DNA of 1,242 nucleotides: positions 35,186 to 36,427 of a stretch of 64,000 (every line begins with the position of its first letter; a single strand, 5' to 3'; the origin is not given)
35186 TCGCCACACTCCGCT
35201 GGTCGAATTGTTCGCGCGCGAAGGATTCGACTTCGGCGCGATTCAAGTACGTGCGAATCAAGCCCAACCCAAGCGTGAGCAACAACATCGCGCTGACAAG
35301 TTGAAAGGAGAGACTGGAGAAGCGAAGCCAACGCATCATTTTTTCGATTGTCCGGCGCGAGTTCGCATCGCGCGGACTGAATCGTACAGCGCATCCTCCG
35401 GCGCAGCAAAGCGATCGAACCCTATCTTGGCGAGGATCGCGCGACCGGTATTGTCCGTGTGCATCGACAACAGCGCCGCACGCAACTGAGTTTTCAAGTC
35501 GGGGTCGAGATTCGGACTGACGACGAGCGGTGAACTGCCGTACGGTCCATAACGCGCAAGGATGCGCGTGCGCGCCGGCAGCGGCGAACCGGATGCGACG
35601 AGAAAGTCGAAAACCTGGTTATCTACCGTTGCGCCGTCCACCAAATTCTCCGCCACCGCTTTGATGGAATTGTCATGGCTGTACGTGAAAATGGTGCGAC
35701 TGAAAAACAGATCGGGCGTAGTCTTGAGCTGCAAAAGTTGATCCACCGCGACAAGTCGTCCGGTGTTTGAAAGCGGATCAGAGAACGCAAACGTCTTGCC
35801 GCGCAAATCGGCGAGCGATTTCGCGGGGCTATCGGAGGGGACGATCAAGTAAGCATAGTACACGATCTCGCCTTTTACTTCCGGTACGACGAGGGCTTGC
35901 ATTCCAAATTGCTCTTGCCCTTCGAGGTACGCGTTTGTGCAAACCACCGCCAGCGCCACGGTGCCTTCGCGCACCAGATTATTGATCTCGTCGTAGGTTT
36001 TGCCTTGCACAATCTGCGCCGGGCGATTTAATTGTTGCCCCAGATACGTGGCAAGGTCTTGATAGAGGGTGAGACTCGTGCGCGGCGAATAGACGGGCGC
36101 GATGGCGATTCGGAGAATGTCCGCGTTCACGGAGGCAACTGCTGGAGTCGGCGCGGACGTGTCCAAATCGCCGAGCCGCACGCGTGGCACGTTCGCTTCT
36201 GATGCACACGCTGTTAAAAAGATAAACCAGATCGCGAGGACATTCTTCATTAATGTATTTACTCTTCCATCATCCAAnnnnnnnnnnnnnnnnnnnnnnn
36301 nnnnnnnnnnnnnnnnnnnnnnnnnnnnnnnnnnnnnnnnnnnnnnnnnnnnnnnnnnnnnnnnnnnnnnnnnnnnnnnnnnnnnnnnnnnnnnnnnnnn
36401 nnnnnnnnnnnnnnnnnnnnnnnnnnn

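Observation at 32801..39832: Two tandem paralogous binding-protein / kinase / regulator triplets: a split, NarL-type analogue of TtrSR and AioXSR/ArxXSR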

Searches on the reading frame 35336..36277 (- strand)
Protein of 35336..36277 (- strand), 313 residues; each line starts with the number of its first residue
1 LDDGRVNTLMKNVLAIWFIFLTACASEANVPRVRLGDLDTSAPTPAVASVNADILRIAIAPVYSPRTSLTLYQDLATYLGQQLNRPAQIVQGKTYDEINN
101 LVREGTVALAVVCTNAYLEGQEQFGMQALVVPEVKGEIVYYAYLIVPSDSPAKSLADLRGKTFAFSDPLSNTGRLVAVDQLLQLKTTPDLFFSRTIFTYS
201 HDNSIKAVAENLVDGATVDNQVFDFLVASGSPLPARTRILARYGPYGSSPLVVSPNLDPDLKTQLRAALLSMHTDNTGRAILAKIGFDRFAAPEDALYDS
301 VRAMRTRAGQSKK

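Call 4: search_protein_families(library=pfam, proteins=[window:35336-36277:-], max_evalue=0.01)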
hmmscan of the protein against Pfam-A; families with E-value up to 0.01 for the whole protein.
window:35336-36277:- (313 aa): 1 family
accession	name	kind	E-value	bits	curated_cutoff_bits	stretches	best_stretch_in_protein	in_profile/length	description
PF12974.12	Phosphonate-bd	-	5.5e-63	213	27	1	57-298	1-242/242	ABC transporter, phosphonate, periplasmic substrate-binding protein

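Call 5: search_protein_families(library=ncbifam, proteins=[window:35336-36277:-], max_evalue=0.01)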
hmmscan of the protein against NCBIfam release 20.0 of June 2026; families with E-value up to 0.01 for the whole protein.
window:35336-36277:- (313 aa): 5 families
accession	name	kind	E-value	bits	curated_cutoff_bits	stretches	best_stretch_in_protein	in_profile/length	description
TIGR03431.1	PhnD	equivalog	1.2e-37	129.9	261.1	1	53-306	27-284/288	phosphonate ABC transporter substrate-binding protein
TIGR01098.1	3A0109s03R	subfamily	2.3e-37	128.9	112.05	1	25-272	19-253/253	phosphate/phosphite/phosphonate ABC transporter substrate-binding protein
TIGR04553.1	ABC_peri_selen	hypoth_equivalog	7.8e-19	68.1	250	1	59-309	6-263/266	putative selenate ABC transporter substrate-binding protein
NF045601.2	BstB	equivalog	7.7e-06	25.3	350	1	93-301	58-260/267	sterol transporter periplasmic substrate-binding protein BstB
TIGR02122.1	TRAP_TAXI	subfamily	0.00021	20.3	84.35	1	91-172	67-153/320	TAXI family TRAP transporter solute-binding subunit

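Call 10: search_solved_structures(query=window:35336-36277:-, max_evalue=0.01)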
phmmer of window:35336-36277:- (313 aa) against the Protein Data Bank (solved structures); distinct sequences matched with E-value up to 0.01: 17.
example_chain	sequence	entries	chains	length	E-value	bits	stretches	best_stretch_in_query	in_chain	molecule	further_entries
6x6b_A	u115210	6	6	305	4.1e-51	177.2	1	38-304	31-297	ArrX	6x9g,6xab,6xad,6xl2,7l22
6x8w_A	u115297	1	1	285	6.4e-50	173.3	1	39-304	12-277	ArrX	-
6esv_A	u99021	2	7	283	1.5e-36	129.4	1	51-307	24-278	Putative periplasmic phosphite-binding-like protein (Pbl) PtxB-like protein designated Aio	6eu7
6esk_A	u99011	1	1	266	1.6e-36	129.3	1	52-307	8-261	Putative periplasmic phosphite-binding-like protein (Pbl) PtxB-like protein designated Aio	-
8ed5_A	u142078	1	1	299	2.1e-35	125.6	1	55-307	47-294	Putative periplasmic phosphite-binding-like protein (Pbl) PtxB-like protein designated Aio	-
5o2j_A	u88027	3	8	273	2.1e-18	69.8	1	48-308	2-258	Probable phosphite transport system-binding protein PtxB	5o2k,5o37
5jvb_A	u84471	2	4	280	3e-15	59.5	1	51-304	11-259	Phosphonate ABC transporter, periplasmic phosphonate-binding protein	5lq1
5lv1_A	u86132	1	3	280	3.6e-12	49.4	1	48-303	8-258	PtxB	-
6ght_A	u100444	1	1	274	1.4e-10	44.2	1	55-293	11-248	Probable phosphite transport system-binding protein HtxB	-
6ghq_A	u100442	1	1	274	1.4e-10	44.2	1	55-293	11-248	Probable phosphite transport system-binding protein HtxB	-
5me4_A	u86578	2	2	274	1.9e-10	43.7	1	55-293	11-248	Probable phosphite transport system-binding protein HtxB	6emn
7s6g_A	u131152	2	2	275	2.5e-09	40.1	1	55-304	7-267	Phosphonate ABC type transporter/ substrate binding component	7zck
3n5l_A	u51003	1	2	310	2.4e-07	33.6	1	133-299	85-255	Binding protein component of ABC phosphonate transporter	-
3p7i_A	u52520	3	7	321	2.6e-07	33.4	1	134-302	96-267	PhnD, subunit of alkylphosphonate ABC transporter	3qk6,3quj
3s4u_A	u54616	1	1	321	9.5e-07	31.6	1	134-302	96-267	PhnD, subunit of alkylphosphonate ABC transporter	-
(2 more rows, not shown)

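Call 39: find_homologous_proteins(query=window:35336-36250:-, max_evalue=1e-10)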
Query window:35336-36250:- (304 aa): 1180 proteins with E <= 1e-10 among 6733 candidates; the best 120 are listed.
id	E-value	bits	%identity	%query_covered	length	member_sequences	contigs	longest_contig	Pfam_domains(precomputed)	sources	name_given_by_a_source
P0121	1.4e-194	663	100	100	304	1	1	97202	PF12974.13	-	-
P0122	1.0e-193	660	100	100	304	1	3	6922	PF12974.13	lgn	-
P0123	3.7e-171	586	88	100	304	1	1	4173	PF12974.13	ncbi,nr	ncbi:putative phosphite transport system-binding protein PtxB [Anaerolineae bacterium]|nr:putative p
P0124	4.2e-169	579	91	96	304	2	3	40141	PF12974.13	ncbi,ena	-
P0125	8.6e-156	535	83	98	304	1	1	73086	PF12974.13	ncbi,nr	ncbi:MAG: phosphate/phosphite/phosphonate ABC transporter substrate-binding protein [Chloroflexi bac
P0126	3.6e-152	524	81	96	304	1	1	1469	PF12974.13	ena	-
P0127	3.9e-152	523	81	95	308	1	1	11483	PF12974.13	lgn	-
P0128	2.6e-151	521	78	98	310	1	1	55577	PF12974.13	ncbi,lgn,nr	ncbi:MAG: phosphate/phosphite/phosphonate ABC transporter substrate-binding protein [Chloroflexi bac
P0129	1.3e-150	518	79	96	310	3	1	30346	PF12974.13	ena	-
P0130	3.5e-150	517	80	96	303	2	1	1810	PF12974.13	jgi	-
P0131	2.3e-145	501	77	97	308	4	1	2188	PF12974.13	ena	-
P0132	1.7e-143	495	77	97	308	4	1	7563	PF12974.13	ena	-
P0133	1.8e-143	495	77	97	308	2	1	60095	PF12974.13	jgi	jgi:phosphonate transport system substrate-binding protein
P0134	2.2e-143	495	74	100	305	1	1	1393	PF12974.13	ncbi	-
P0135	3.3e-143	494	74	100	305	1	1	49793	PF12974.13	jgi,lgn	jgi:phosphonate transport system substrate-binding protein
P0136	1.1e-141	489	75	95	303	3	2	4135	PF12974.13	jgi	-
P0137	1.5e-141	489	75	98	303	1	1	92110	PF12974.13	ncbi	-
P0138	1.8e-134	465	69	99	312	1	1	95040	PF12974.13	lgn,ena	-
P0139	8.6e-120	417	64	95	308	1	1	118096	PF12974.13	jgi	jgi:phosphonate transport system substrate-binding protein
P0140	2.7e-109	383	60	93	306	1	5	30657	PF12974.13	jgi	-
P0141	1.4e-108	381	59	97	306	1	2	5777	PF12974.13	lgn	-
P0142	7.0e-108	378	59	97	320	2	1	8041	PF12974.13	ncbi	-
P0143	2.9e-106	373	59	92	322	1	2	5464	PF12974.13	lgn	-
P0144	4.6e-106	372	57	97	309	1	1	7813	PF12974.13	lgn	-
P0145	1.1e-105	371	58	97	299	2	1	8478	PF12974.13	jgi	-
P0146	4.4e-105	369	58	97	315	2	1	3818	PF12974.13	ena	-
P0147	1.5e-104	367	58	94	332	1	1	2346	PF12974.13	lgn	-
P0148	6.7e-104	365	58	96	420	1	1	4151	PF12974.13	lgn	-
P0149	3.9e-103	363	57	94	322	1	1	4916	PF12974.13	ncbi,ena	-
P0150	4.2e-103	363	56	97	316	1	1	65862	PF12974.13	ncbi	-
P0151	6.4e-103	362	58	93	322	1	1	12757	PF12974.13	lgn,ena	-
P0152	9.5e-103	361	58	95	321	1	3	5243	PF12974.13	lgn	-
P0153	3.5e-102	360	58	93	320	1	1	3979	PF12974.13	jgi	jgi:phosphonate transport system substrate-binding protein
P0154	3.5e-102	360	57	96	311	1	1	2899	PF12974.13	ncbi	-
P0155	4.2e-102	359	56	97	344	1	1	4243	PF12974.13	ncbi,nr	ncbi:MAG: phosphate/phosphite/phosphonate ABC transporter substrate-binding protein [Chloroflexi bac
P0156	2.3e-101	357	63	83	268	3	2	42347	PF12974.13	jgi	-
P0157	2.4e-101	357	59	88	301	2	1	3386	PF12974.13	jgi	-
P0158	3.5e-101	356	55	99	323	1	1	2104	PF12974.13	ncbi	-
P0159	1.3e-100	354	58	95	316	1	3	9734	PF12974.13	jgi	-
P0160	2.3e-100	354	56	95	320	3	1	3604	PF12974.13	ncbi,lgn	-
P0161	3.3e-100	353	57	95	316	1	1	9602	PF12974.13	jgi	-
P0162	3.7e-99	350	54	98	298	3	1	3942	PF12974.13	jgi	jgi:phosphonate transport system substrate-binding protein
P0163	7.2e-99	349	56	99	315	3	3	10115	PF12974.13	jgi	jgi:phosphonate transport system substrate-binding protein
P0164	2.0e-98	347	55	98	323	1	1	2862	PF12974.13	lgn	-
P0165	2.6e-98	347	55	98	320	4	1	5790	PF12974.13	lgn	-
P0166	1.8e-97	344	58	95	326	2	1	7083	PF12974.13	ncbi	-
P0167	4.7e-97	343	57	96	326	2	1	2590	PF12974.13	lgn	-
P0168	4.7e-96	339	56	98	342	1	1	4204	PF12974.13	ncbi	ncbi:MAG: phosphate/phosphite/phosphonate ABC transporter substrate-binding protein, partial [Chloro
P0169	5.6e-96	339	55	93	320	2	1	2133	PF12974.13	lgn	-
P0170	1.7e-95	338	56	97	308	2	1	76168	PF12974.13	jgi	jgi:phosphonate transport system substrate-binding protein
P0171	1.9e-95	337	56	91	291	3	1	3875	PF12974.13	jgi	-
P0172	4.6e-95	336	54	94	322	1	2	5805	PF12974.13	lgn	-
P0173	7.2e-95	336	55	96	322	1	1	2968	PF12974.13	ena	-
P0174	8.2e-95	335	55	98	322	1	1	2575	PF12974.13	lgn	-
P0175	1.2e-94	335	55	95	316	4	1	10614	PF12974.13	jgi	-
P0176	2.3e-94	334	59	87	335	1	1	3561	PF12974.13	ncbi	-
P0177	3.3e-94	333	56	95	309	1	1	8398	PF12974.13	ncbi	-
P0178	7.5e-94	332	58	90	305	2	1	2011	PF12974.13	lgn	-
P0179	9.7e-94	332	56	97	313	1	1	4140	PF12974.13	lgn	-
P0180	1.0e-93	332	55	93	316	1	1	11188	PF12974.13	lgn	-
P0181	1.2e-93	332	53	94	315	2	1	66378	PF12974.13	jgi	-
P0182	4.4e-93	330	57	97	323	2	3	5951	PF12974.13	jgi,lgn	jgi:phosphonate transport system substrate-binding protein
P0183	1.4e-92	328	54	99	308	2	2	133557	PF12974.13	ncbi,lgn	-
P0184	1.7e-92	328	59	84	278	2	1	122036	PF12974.13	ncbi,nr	ncbi:MAG: phosphate/phosphite/phosphonate ABC transporter substrate-binding protein [Armatimonadota 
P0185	1.9e-92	328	57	85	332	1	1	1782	PF12974.13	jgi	jgi:phosphonate transport system substrate-binding protein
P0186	3.2e-92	327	58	92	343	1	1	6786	PF12974.13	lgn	-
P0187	3.5e-92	327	52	95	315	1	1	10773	PF12974.13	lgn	-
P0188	3.9e-92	327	52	96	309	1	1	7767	PF12974.13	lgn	-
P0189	4.0e-92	327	55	94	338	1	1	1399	PF12974.13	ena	-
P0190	4.4e-92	326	57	85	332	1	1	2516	PF12974.13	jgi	-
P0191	4.8e-92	326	52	98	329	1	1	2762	PF12974.13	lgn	-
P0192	5.1e-92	326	53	96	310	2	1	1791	PF12974.13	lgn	-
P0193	5.9e-92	326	59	84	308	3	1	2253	PF12974.13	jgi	jgi:phosphonate transport system substrate-binding protein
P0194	6.1e-92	326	57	88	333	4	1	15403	PF12974.13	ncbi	-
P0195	7.1e-92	326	57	85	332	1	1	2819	PF12974.13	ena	-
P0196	7.3e-92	326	57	85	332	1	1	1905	PF12974.13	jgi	-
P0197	9.6e-92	325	52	97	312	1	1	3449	PF12974.13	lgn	-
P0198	1.2e-91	325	58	83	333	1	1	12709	PF12974.13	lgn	-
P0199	1.6e-91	325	54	95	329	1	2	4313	PF12974.13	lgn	-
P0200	1.7e-91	324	56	87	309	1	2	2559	PF12974.13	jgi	-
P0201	2.6e-91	324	57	85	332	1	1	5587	PF12974.13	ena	-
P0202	3.2e-91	324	57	85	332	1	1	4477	PF12974.13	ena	-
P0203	5.4e-91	323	54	96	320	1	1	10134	PF12974.13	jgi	-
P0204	5.7e-91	323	55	93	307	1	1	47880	PF12974.13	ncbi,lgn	-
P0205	6.2e-91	323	56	87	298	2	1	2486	PF12974.13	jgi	jgi:phosphonate transport system substrate-binding protein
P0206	6.7e-91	323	57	84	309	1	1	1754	PF12974.13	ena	-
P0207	7.5e-91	322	52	93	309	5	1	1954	PF12974.13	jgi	-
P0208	7.9e-91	322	56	97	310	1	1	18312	PF12974.13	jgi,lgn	jgi:phosphonate transport system substrate-binding protein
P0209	9.6e-91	322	57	85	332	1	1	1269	PF12974.13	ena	-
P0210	1.1e-90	322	56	87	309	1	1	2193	PF12974.13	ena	-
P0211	1.5e-90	321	51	96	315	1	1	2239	PF12974.13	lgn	-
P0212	1.8e-90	321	57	83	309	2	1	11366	PF12974.13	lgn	-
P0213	2.4e-90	321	56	88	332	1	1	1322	PF12974.13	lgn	-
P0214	3.0e-90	320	54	88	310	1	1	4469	PF12974.13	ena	-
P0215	3.1e-90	320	56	85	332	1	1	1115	PF12974.13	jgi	-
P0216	3.5e-90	320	56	87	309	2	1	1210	PF12974.13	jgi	jgi:phosphonate transport system substrate-binding protein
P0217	4.4e-90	320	51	95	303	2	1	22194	PF12974.13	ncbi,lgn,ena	-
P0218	5.6e-90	320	57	87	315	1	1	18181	PF12974.13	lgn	-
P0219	6.4e-90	319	55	88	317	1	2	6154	PF12974.13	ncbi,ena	-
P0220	7.6e-90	319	52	97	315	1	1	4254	PF12974.13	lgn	-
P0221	1.3e-89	318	55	87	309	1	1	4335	PF12974.13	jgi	-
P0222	1.6e-89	318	52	93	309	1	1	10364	PF12974.13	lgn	-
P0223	1.7e-89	318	59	82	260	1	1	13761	PF12974.13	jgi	-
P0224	1.7e-89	318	52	96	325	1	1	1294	PF12974.13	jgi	jgi:phosphonate transport system substrate-binding protein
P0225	1.8e-89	318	54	94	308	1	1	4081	PF12974.13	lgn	-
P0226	2.1e-89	318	51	98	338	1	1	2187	PF12974.13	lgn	-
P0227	4.1e-89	317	58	82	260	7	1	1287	PF12974.13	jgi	-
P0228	5.0e-89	316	55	87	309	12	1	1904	PF12974.13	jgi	jgi:phosphonate transport system substrate-binding protein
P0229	6.0e-89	316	52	97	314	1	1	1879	PF12974.13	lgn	-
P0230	1.7e-88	315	52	93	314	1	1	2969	PF12974.13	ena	-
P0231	1.9e-88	314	55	87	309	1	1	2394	PF12974.13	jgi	-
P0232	2.4e-88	314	51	94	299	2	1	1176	PF12974.13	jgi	jgi:phosphonate transport system substrate-binding protein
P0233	2.7e-88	314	53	94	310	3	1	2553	PF12974.13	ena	-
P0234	5.4e-88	313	51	94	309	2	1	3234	PF12974.13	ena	-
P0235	5.9e-88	313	57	84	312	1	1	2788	PF12974.13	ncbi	ncbi:MAG: phosphate/phosphite/phosphonate ABC transporter substrate-binding protein [Dehalococcoidia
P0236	6.0e-88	313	54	93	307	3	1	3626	PF12974.13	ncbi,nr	ncbi:MAG TPA: phosphate/phosphite/phosphonate ABC transporter substrate-binding protein [Anaerolinea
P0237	6.1e-88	313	53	94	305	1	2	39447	PF12974.13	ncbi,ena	-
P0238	6.2e-88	313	55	88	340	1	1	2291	PF12974.13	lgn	-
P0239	8.0e-88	312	56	83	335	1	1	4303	PF12974.13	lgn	-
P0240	8.0e-88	312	53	95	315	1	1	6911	PF12974.13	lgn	-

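Call 40: find_encoding_contigs(protein=P0139, flank=10000, max_places=2)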
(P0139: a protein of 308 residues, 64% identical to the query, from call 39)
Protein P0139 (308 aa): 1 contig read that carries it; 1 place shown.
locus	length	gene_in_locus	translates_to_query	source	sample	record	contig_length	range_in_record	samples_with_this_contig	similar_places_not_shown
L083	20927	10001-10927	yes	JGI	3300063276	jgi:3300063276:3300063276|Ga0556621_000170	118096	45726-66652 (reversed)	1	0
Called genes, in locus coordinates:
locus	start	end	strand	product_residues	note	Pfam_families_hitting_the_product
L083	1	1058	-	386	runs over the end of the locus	-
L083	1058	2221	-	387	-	PF01321:Creatinase_N, PF00557:Peptidase_M24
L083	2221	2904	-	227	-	PF00857:Isochorismatase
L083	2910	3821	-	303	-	PF12911:OppC_N, PF00528:BPD_transp_1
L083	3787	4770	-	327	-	PF19300:BPD_transp_1_N, PF00528:BPD_transp_1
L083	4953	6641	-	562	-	PF00496:SBP_bac_5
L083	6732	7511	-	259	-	PF09339:HTH_IclR, PF12802:MarR_2 (weak), PF01614:IclR_C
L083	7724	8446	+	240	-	PF00392:GntR, PF07729:FCD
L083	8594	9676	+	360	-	PF01609:DDE_Tnp_1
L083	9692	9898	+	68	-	-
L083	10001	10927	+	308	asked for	PF12974:Phosphonate-bd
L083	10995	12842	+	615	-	PF17203:sCache_3_2, PF00672:HAMP, PF13185:GAF_2, PF01590:GAF (weak), PF13492:GAF_3, PF07730:HisKA_3, PF02518:HATPase_c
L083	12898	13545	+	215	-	PF00072:Response_reg, PF08281:Sigma70_r4_2, PF00196:GerE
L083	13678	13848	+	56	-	-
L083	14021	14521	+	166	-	PF00072:Response_reg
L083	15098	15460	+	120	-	PF12840:HTH_20, PF01022:HTH_5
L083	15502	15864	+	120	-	PF06953:ArsD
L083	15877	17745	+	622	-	PF00142:Fer4_NifH (faint), PF00448:SRP54 (faint), PF01656:CbiA (weak), PF02374:ArsA_ATPase, PF13614:AAA_31, PF01656:CbiA (weak), PF02374:ArsA_ATPase, PF13614:AAA_31, +4 more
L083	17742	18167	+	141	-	PF01451:LMWPc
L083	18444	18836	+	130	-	PF06133:Com_YlbF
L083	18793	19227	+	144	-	PF06133:Com_YlbF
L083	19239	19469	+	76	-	PF09723:Zn_ribbon_8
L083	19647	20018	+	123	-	PF01022:HTH_5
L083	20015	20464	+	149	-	PF01597:GCV_H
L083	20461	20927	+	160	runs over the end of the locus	PF08859:DGC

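Call 41: find_encoding_contigs(protein=P0184, flank=10000, max_places=2)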
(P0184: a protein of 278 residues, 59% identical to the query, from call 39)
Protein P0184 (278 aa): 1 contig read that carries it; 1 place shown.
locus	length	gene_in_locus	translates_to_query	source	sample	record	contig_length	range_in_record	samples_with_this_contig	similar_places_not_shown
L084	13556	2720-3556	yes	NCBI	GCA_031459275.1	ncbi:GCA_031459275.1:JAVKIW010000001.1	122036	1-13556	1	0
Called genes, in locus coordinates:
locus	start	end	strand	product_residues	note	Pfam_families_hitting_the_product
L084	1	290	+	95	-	?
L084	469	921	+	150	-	PF00072:Response_reg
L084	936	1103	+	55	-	PF00486:Trans_reg_C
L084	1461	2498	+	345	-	PF00672:HAMP, PF00512:HisKA, PF02518:HATPase_c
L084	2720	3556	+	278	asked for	PF12974:Phosphonate-bd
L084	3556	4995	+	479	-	PF17203:sCache_3_2 (weak), PF00672:HAMP, PF07730:HisKA_3, PF13581:HATPase_c_2 (weak), PF02518:HATPase_c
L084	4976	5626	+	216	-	PF00072:Response_reg, PF08281:Sigma70_r4_2, PF00196:GerE, PF04545:Sigma70_r4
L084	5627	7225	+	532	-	PF00881:Nitroreductase (faint)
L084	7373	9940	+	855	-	PF04879:Molybdop_Fe4S4, PF00384:Molybdopterin, PF01568:Molydop_binding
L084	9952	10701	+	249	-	PF12797:Fer4_2 (weak), PF12838:Fer4_7 (weak), PF13247:Fer4_11, PF00037:Fer4 (weak), PF12797:Fer4_2 (weak), PF12837:Fer4_6 (weak), PF13187:Fer4_9 (weak), PF13247:Fer4_11, +4 more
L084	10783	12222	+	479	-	PF03916:NrfD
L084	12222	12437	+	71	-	-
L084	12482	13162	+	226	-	PF02613:Nitrate_red_del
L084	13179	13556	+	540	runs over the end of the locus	PF12838:Fer4_7 (weak), PF13237:Fer4_10 (weak), PF00037:Fer4 (weak), PF02662:FlpD (weak), PF00037:Fer4 (weak), PF12838:Fer4_7, PF13187:Fer4_9, PF13237:Fer4_10, +7 more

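Call 42: find_encoding_contigs(protein=P0183, flank=10000, max_places=2)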
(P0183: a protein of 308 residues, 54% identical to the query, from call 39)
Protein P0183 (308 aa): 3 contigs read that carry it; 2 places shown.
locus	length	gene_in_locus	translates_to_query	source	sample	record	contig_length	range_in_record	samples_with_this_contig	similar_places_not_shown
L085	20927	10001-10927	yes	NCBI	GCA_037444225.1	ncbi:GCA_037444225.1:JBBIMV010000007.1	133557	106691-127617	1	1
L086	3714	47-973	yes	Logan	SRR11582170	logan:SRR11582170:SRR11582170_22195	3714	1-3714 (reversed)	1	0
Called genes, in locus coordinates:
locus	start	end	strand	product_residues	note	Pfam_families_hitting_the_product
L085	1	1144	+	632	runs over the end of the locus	PF16927:HisKA_7TM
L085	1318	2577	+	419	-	PF00368:HMG-CoA_red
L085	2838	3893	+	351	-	PF08541:ACP_syn_III_C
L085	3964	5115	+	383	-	PF00108:Thiolase_N, PF02803:Thiolase_C, PF22691:Thiolase_C_1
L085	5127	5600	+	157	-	PF12172:zf-ChsH2, PF01796:OB_ChsH2_C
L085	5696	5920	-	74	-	-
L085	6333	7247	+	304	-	PF12974:Phosphonate-bd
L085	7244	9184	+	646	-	PF17203:sCache_3_2, PF00672:HAMP, PF01590:GAF, PF13185:GAF_2, PF13492:GAF_3, PF07730:HisKA_3, PF02518:HATPase_c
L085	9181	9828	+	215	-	PF00072:Response_reg, PF00196:GerE, PF08281:Sigma70_r4_2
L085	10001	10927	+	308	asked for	PF12974:Phosphonate-bd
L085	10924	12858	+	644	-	PF17203:sCache_3_2, PF00672:HAMP, PF01590:GAF, PF13185:GAF_2, PF13492:GAF_3, PF07730:HisKA_3, PF02518:HATPase_c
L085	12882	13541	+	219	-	PF00072:Response_reg, PF00196:GerE, PF08281:Sigma70_r4_2 (weak)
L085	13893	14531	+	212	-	PF13237:Fer4_10 (weak), PF13247:Fer4_11, PF12838:Fer4_7 (weak), PF13187:Fer4_9 (weak), PF00037:Fer4, PF12797:Fer4_2 (weak), PF12837:Fer4_6, PF13247:Fer4_11, +2 more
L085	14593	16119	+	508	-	PF03916:NrfD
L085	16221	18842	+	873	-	PF04879:Molybdop_Fe4S4 (weak), PF00384:Molybdopterin, PF01568:Molydop_binding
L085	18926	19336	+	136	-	PF13442:Cytochrome_CBB3, PF00034:Cytochrom_C (weak)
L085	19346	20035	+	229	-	PF02613:Nitrate_red_del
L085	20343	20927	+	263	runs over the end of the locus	PF12838:Fer4_7 (faint), PF13187:Fer4_9 (faint), PF13237:Fer4_10 (weak), PF13247:Fer4_11, PF00037:Fer4 (weak), PF12797:Fer4_2 (weak), PF12837:Fer4_6 (weak), PF13247:Fer4_11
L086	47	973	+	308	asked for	PF12974:Phosphonate-bd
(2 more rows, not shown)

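Call 73: find_related_loci(query=window:35336-36250:-, collection=metagenome_contigs, flank=8000)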
Query window:35336-36250:- (304 aa) in metagenome_contigs; peptide patterns used: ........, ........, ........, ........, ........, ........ (x = any residue, [..] = any of these).
301 stretches matched a pattern; 200 encode a relative of the query (tblastn E <= 1e-3); the best 80 are kept; 80 distinct loci.
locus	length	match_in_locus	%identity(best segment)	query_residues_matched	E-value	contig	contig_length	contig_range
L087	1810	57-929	80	13-304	3e-169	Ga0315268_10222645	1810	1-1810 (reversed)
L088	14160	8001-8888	77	9-304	3e-151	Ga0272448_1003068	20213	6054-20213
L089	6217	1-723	81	62-304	2e-132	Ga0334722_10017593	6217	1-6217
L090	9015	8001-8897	55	4-301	3e-105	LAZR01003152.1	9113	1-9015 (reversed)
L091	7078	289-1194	55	4-304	2e-104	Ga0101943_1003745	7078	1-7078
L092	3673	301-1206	55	4-304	7e-106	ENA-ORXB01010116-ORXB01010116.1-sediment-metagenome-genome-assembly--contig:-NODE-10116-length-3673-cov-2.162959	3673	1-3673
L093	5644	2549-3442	53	4-301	5e-103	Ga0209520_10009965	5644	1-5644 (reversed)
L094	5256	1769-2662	53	4-301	5e-103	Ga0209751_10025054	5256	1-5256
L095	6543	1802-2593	56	34-297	3e-96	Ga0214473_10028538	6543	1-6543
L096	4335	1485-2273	56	34-296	3e-95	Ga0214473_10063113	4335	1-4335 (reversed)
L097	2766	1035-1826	55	34-297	1e-96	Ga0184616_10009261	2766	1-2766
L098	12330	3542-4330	56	36-297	2e-94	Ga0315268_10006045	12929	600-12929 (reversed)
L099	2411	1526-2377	51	12-296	6e-97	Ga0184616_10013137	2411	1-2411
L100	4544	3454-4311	53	9-295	6e-94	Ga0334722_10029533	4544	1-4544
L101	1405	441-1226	53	36-297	1e-100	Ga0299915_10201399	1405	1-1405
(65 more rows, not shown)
